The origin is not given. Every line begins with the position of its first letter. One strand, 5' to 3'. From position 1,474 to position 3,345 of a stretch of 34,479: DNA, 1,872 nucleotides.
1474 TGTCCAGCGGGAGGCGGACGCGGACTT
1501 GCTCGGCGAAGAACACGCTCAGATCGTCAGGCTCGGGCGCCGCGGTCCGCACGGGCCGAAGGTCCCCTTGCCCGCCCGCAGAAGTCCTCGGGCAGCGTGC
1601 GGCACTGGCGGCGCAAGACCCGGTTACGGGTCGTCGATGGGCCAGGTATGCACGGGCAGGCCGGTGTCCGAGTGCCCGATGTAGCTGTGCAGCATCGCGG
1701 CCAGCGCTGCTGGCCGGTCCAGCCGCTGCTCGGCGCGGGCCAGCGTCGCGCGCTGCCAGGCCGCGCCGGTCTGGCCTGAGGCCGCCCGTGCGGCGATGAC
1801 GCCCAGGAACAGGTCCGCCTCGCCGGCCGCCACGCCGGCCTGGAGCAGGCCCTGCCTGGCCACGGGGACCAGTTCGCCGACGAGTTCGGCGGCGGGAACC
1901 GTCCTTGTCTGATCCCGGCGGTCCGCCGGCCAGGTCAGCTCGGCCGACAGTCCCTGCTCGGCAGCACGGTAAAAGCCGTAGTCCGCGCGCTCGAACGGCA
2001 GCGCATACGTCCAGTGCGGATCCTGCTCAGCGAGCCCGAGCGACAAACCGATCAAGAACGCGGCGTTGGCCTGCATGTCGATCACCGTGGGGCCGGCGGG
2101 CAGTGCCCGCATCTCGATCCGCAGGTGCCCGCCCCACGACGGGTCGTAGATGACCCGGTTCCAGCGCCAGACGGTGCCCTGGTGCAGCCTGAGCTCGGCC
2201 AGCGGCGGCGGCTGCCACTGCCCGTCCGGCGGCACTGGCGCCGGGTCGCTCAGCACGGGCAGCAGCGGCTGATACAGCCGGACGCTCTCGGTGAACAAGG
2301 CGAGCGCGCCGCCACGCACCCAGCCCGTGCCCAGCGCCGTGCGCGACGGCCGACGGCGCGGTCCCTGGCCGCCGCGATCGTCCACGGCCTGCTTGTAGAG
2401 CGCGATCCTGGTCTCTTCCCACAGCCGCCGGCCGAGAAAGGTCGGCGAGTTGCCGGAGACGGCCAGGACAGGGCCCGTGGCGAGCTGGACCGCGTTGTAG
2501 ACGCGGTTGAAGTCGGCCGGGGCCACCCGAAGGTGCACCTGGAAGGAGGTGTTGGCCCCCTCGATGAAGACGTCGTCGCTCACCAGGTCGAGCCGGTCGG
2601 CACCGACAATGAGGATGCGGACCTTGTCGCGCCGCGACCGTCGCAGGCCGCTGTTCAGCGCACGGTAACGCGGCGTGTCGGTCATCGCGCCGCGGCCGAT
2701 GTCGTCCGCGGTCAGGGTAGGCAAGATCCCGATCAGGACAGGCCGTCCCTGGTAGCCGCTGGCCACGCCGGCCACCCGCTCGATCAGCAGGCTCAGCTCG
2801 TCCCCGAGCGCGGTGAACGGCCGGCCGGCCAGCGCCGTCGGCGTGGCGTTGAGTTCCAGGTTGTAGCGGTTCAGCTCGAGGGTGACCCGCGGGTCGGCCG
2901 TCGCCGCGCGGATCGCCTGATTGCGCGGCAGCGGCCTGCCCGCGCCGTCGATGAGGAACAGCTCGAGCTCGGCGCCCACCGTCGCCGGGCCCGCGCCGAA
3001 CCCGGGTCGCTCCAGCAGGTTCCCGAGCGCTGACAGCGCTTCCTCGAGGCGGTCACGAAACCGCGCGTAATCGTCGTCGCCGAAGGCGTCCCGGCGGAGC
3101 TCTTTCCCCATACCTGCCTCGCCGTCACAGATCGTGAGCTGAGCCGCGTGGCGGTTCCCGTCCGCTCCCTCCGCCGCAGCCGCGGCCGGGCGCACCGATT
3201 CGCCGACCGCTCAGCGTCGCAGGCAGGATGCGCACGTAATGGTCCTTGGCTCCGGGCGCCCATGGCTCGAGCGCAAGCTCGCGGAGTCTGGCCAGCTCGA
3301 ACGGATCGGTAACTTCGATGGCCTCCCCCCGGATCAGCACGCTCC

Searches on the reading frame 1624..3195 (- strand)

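Call 8: search_protein_families(library=pfam, proteins=[window:1624-3195:-])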
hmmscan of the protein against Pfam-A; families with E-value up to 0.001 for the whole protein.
window:1624-3195:- (523 aa): 0 families

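Call 14: search_protein_families(library=ncbifam, proteins=[window:1624-3195:-], max_evalue=0.01)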
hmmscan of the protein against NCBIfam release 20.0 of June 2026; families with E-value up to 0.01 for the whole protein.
window:1624-3195:- (523 aa): 1 family
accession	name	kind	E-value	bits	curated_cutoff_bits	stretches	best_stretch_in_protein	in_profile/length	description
NF010043.0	PRK13517.1-3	equivalog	0.00053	18.9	409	0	359-448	237-328/381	glutamate--cysteine ligase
